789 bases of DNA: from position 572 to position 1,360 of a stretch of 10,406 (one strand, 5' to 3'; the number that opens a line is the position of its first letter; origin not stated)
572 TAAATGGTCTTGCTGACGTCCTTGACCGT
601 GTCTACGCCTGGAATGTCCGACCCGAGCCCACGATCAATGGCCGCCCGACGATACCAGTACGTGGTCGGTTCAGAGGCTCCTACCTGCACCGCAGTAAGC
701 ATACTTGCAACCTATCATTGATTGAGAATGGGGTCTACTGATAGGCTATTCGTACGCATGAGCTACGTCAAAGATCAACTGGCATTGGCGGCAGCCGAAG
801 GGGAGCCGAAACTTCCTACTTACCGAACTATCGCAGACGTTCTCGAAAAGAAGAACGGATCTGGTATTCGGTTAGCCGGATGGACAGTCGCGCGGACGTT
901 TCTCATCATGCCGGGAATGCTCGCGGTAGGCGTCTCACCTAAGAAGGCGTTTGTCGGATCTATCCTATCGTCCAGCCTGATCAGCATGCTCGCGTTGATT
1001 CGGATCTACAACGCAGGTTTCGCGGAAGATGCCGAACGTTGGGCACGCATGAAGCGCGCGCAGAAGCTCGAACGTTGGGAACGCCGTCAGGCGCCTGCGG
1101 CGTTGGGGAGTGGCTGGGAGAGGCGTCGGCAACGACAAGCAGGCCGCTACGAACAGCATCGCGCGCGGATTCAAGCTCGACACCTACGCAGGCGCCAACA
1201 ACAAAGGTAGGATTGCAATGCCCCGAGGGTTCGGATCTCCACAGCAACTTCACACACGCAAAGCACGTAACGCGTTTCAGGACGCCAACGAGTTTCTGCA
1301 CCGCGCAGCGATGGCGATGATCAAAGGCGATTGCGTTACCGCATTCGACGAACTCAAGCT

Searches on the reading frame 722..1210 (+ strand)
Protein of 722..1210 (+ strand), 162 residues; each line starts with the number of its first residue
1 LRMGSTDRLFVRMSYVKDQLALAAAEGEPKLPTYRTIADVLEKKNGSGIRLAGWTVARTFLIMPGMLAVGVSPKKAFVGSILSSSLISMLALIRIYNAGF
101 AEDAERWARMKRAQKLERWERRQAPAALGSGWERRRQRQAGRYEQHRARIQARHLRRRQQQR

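Call 20: search_protein_families(library=phrogs, proteins=[window:722-1210:+], max_evalue=0.01)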
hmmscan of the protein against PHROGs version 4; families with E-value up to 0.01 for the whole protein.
window:722-1210:+ (162 aa): 0 families

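Call 59: search_protein_families(library=pfam, proteins=[window:722-1210:+], max_evalue=1)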
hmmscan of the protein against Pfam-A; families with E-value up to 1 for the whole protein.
window:722-1210:+ (162 aa): 0 families

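Call 65: search_protein_families(library=ncbifam, proteins=[window:722-1210:+], max_evalue=0.01)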
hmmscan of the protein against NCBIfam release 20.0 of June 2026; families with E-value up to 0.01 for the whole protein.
window:722-1210:+ (162 aa): 0 families

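Call 85: search_protein_families(library=padloc, proteins=[window:722-1210:+], max_evalue=0.01)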
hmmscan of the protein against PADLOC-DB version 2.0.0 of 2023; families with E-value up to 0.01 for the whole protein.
window:722-1210:+ (162 aa): 0 families

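Call 98: find_homologous_proteins(query=A8, max_evalue=0.001)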
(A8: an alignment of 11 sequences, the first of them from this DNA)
Query A8 (11 sequences) (150 aa, profile of the alignment): 299 proteins with E <= 0.001 among 8000 candidates; the best 120 are listed.
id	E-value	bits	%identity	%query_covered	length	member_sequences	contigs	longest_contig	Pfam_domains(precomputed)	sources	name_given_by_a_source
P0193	4.8e-62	224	61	45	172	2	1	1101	-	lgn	-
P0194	8.4e-62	223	57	47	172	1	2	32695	-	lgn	-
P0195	3.1e-61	221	55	47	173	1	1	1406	-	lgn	-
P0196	7.5e-47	175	56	49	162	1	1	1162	-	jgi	jgi:hypothetical protein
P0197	2.2e-36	141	62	45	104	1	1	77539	-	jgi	jgi:hypothetical protein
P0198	6.2e-36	140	59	47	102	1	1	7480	-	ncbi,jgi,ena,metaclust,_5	metaclust:\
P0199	1.0e-35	139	61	47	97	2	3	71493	-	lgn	-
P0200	1.4e-35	139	57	45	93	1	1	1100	-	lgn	-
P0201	2.4e-35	138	62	45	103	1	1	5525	-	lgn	-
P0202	3.2e-35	138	56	61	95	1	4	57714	-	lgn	-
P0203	4.0e-35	137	59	46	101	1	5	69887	-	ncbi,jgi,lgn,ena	-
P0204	4.4e-35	137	59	45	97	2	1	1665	-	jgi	jgi:hypothetical protein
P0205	5.8e-35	137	60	45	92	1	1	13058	-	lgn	-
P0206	6.4e-35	137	61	47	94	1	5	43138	-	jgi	jgi:hypothetical protein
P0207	6.9e-35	137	61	47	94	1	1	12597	-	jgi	-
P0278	2.0e-32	129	100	100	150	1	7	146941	-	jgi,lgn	jgi:hypothetical protein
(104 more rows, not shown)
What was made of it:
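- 758..1210 (+): C3: 150-aa protein with a conserved N-terminal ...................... motif, two hydrophobic segments (one to two reach my TM threshold depending on the homologue) and an Arg-rich basic tail. It is found 0.1-4.5 kb beyond the C0 stop in 17 of the 20 related loci. In the window it is separated from C0 by an inserted methylase block. At least 299 homologues, all unnamed (call 98).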

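Call 99: find_encoding_contigs(protein=P0278, flank=10000, max_places=2)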
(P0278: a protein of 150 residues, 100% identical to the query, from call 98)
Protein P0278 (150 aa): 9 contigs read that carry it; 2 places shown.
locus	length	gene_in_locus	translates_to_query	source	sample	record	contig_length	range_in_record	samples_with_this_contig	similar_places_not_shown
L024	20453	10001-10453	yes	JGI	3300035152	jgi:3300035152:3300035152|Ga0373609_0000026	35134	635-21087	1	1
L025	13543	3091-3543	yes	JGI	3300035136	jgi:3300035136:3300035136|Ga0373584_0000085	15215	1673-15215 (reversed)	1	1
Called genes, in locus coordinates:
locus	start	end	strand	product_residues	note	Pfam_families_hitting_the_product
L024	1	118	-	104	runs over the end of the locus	-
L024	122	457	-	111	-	-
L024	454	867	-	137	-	-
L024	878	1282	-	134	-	-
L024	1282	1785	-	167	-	-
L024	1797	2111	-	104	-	-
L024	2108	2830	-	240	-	PF01841:Transglut_core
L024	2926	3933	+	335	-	-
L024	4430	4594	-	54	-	-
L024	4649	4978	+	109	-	-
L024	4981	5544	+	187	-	-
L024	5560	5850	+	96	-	-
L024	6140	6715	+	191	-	-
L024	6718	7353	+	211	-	-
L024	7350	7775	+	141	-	PF00782:DSPc (weak)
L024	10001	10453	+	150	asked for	-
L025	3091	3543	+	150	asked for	-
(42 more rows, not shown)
